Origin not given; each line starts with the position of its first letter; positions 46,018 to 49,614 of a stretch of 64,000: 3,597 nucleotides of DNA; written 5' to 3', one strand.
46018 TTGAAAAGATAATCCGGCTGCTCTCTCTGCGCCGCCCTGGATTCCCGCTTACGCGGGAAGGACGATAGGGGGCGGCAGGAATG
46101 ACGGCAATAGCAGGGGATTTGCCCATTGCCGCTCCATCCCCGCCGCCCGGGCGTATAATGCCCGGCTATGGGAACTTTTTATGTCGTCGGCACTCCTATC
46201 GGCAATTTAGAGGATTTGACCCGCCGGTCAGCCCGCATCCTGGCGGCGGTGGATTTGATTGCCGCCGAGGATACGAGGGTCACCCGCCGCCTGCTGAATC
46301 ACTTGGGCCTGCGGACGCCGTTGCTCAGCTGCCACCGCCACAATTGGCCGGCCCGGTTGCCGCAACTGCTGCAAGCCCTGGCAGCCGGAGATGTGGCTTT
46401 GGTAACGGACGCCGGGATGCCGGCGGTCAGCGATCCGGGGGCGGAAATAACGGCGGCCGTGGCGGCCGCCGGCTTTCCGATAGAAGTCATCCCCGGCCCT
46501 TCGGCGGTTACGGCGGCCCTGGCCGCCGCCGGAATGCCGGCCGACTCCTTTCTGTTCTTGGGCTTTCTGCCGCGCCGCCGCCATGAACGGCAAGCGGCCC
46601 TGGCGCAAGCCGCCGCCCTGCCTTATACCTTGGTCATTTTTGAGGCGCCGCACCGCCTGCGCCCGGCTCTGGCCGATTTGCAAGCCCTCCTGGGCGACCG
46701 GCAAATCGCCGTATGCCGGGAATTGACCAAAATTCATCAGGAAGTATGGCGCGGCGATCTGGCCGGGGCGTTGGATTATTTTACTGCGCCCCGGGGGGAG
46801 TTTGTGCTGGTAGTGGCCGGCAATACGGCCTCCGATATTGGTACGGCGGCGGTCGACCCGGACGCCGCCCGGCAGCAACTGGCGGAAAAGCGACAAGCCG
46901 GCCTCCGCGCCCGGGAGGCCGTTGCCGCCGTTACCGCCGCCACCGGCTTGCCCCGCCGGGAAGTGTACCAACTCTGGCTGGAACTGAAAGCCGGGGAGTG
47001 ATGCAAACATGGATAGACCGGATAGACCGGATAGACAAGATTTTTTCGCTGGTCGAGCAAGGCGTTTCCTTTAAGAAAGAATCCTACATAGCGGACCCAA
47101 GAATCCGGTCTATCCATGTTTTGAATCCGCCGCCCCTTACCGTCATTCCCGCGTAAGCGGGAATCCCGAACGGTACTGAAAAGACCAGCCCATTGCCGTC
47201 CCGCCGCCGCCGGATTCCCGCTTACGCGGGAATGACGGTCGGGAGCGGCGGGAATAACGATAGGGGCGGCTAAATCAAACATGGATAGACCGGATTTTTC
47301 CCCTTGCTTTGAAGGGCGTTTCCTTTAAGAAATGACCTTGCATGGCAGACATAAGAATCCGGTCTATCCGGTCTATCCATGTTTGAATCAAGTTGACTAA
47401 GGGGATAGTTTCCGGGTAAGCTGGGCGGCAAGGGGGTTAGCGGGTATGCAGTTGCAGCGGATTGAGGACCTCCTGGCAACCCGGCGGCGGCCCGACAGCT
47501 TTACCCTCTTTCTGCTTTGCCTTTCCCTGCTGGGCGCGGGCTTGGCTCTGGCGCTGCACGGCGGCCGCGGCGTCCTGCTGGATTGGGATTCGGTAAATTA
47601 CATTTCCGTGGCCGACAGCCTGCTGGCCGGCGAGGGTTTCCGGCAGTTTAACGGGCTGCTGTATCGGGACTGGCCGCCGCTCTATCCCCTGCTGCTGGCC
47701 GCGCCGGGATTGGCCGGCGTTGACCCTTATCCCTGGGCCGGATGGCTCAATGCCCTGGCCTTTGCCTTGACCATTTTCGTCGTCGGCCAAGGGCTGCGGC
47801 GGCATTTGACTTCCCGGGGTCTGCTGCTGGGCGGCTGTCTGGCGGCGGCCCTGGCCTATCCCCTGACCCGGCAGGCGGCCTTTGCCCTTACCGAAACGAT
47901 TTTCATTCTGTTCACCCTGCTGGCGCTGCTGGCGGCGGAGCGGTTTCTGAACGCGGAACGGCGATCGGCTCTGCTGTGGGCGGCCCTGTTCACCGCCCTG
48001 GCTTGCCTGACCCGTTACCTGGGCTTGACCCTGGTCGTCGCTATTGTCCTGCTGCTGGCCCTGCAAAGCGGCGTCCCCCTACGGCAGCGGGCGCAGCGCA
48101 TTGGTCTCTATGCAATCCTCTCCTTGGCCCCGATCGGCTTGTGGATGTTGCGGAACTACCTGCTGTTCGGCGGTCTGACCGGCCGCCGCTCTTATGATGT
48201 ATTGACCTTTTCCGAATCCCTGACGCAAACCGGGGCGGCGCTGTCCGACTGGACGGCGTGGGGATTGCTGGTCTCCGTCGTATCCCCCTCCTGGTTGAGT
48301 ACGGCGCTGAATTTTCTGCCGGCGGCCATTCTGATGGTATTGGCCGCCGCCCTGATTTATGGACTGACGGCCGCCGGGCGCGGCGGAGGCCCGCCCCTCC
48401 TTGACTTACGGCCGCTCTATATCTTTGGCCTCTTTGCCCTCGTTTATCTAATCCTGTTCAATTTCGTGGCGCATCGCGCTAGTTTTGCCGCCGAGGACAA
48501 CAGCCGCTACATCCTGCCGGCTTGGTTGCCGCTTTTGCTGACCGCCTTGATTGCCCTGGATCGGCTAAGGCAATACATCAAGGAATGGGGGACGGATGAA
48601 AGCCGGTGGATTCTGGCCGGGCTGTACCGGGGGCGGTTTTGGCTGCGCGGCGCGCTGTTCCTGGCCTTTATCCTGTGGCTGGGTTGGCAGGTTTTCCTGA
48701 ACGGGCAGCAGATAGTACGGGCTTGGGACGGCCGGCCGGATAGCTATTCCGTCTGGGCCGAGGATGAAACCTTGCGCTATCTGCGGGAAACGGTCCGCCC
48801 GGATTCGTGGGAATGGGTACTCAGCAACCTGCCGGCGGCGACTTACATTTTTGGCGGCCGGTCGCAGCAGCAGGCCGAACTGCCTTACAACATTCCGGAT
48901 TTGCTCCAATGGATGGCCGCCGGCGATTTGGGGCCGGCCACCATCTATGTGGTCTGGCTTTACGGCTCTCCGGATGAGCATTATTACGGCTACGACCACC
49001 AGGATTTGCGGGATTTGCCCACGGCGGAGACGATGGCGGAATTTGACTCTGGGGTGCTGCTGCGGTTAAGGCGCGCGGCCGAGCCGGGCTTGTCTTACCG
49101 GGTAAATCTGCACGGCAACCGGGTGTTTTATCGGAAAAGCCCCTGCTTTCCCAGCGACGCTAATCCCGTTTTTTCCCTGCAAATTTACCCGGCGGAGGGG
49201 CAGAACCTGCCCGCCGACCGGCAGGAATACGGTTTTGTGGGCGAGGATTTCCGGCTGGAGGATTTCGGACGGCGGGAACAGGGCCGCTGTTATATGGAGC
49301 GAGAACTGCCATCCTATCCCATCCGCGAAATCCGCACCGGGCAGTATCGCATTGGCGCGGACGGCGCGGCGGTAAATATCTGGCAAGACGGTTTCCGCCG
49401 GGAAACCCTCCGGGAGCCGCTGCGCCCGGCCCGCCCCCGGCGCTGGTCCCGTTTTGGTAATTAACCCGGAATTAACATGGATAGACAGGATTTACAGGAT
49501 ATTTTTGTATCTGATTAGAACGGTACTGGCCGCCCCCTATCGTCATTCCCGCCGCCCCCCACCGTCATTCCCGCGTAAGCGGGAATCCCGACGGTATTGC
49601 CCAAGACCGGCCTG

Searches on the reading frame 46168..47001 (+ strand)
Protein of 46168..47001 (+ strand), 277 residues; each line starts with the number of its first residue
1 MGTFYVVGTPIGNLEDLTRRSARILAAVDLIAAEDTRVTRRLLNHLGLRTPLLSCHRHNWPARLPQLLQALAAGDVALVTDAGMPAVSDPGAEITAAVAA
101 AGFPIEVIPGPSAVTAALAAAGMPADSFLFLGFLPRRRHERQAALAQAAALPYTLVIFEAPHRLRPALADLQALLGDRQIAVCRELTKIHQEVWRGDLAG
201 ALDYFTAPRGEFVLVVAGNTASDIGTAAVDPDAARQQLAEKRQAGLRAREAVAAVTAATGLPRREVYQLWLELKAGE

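Call 38: search_protein_families(library=pfam, proteins=[window:46168-47001:+], max_evalue=0.00001)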
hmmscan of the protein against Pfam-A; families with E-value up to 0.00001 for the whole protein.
window:46168-47001:+ (277 aa): 2 families
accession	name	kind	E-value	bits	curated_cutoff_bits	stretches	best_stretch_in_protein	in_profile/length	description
PF00590.25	TP_methylase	-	1.7e-38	133.1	27.8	1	3-199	1-209/212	Tetrapyrrole (Corrin/Porphyrin) Methylases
PF23016.2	RsmI_C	-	9.5e-07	29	27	1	233-274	5-46/46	RsmI C-terminal HTH domain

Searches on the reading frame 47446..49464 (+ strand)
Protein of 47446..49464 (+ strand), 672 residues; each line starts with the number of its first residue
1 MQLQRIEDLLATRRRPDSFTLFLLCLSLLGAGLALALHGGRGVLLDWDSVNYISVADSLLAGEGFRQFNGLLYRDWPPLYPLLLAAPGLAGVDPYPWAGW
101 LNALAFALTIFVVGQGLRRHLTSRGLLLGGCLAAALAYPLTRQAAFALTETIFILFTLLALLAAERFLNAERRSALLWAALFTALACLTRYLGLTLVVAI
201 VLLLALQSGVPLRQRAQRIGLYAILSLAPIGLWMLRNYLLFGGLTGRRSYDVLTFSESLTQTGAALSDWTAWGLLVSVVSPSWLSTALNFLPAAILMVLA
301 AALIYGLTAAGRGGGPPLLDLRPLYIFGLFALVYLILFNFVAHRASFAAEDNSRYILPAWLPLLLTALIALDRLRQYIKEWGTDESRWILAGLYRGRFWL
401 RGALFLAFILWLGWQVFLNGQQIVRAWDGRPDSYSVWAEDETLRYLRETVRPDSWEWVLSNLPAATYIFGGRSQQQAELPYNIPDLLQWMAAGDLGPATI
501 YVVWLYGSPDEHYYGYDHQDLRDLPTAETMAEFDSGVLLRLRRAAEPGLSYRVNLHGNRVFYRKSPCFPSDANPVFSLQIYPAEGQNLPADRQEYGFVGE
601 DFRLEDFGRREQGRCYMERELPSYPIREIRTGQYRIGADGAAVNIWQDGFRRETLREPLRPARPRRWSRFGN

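Call 4: search_protein_families(library=pfam, proteins=[window:47446-49464:+], max_evalue=1)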
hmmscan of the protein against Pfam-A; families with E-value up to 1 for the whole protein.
window:47446-49464:+ (672 aa): 2 families
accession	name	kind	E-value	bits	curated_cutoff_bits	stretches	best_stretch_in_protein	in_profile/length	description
PF13231.12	PMT_2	-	2.2e-06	28.4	26.1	1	100-233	26-160/160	Dolichyl-phosphate-mannose-protein mannosyltransferase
PF02366.24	PMT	-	0.00037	20.6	22.7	1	92-206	79-198/245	Dolichyl-phosphate-mannose-protein mannosyltransferase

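Call 5: search_protein_families(library=ncbifam, proteins=[window:47446-49464:+], max_evalue=1)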
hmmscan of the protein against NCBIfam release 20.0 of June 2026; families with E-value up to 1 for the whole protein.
window:47446-49464:+ (672 aa): 1 family
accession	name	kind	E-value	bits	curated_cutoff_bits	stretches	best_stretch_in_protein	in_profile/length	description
NF047440.1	LA3751_2_3_fam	subfamily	4.8e-07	29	200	1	68-382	73-365/460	LA_3751/LA_3752 family putative glycosyltransferase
